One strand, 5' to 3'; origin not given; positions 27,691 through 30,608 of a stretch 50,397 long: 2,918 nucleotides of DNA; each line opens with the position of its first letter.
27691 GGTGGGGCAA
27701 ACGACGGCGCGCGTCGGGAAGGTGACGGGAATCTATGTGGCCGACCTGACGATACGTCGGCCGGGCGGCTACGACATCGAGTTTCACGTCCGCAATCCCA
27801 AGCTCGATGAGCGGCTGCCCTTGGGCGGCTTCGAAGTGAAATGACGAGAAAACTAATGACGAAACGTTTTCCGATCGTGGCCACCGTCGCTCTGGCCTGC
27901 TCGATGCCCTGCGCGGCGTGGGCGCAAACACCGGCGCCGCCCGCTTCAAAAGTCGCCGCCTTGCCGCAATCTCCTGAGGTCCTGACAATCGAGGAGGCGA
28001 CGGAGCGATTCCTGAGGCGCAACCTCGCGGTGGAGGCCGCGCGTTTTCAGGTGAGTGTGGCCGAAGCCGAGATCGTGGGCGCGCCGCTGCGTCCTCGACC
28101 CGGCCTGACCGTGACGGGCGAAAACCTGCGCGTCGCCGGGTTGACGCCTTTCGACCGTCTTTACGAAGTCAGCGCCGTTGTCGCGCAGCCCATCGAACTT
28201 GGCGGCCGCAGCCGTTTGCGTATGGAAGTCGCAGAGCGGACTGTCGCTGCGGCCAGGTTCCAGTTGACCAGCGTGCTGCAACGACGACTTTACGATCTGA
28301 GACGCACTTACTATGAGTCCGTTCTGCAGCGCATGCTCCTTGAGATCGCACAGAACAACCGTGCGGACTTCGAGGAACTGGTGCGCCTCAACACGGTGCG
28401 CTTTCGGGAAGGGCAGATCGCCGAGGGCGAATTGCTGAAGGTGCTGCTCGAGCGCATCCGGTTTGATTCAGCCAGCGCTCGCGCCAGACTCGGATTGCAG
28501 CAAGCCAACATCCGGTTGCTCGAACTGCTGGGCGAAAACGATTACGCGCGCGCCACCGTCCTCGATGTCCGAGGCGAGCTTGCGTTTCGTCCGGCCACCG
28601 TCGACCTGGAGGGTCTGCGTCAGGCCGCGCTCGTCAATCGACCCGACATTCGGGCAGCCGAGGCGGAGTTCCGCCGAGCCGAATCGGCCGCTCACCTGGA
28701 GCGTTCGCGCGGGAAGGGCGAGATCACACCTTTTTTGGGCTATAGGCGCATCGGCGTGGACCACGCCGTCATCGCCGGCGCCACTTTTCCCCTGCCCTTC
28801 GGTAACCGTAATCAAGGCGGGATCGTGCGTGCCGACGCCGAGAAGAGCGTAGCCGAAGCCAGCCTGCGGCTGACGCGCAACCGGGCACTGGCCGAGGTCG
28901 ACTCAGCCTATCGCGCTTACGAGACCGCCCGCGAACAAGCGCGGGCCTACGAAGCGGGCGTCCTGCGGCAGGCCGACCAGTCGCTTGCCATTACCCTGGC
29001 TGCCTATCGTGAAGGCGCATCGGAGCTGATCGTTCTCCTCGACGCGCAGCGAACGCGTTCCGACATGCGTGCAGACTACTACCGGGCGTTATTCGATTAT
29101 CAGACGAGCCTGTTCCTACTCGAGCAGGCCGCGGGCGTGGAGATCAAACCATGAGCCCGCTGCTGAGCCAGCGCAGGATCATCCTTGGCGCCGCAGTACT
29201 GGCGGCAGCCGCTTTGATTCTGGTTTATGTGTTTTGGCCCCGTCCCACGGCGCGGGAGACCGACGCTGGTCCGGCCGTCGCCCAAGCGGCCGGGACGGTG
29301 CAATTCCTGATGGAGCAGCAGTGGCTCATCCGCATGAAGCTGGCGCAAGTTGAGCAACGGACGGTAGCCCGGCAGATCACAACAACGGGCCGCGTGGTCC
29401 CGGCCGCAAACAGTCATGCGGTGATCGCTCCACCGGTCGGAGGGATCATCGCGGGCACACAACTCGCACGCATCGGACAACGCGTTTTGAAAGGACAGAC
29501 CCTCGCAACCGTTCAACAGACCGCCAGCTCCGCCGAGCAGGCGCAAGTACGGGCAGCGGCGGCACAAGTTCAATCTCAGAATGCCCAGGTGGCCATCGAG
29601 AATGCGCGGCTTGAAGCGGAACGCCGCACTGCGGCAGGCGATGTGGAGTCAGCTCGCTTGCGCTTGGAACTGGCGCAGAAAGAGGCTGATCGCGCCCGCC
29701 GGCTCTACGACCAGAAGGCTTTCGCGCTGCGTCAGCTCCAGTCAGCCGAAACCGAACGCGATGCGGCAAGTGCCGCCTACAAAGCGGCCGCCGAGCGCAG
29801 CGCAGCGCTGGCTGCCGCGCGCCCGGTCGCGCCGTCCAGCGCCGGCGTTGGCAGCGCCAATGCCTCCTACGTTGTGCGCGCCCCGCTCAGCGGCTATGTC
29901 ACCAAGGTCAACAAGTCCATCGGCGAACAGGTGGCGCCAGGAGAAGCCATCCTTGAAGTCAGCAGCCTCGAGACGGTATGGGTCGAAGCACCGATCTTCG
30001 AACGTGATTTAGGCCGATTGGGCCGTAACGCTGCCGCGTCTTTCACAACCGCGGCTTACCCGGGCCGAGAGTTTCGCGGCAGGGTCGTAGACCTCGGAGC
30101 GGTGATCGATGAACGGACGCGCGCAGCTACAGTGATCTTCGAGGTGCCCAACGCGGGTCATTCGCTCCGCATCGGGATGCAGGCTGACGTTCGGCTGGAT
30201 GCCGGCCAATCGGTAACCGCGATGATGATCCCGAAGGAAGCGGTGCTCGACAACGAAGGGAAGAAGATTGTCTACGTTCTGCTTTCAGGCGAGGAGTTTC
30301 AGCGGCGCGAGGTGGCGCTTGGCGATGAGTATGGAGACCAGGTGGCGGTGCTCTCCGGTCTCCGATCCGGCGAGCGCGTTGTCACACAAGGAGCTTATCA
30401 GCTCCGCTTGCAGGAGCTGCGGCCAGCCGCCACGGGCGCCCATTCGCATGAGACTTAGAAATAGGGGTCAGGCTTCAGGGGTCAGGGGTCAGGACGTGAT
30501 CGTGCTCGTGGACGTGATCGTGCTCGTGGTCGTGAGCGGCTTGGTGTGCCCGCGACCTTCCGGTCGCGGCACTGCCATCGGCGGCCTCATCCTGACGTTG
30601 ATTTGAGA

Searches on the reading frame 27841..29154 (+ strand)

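Call 39: search_protein_families(library=pfam, proteins=[window:27841-29154:+], max_evalue=0.0001)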
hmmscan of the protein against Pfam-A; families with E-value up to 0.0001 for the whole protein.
window:27841-29154:+ (437 aa): 1 family
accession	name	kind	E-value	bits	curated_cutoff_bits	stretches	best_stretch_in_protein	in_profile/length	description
PF02321.23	OEP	-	5.7e-36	124.5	22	2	257-432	2-187/187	Outer membrane efflux protein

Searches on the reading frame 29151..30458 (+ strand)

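Call 39: search_protein_families(library=pfam, proteins=[window:29151-30458:+], max_evalue=0.0001)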
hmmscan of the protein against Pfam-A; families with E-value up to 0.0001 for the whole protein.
window:29151-30458:+ (435 aa): 2 families
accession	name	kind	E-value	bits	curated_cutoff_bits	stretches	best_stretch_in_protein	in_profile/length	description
PF16576.10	HlyD_D23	-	9.6e-34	117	30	2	199-345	66-214/214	Barrel-sandwich domain of CusB or HlyD membrane-fusion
PF13437.12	HlyD_3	-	7.7e-20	72.1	22.2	1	241-338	1-102/106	HlyD family secretion protein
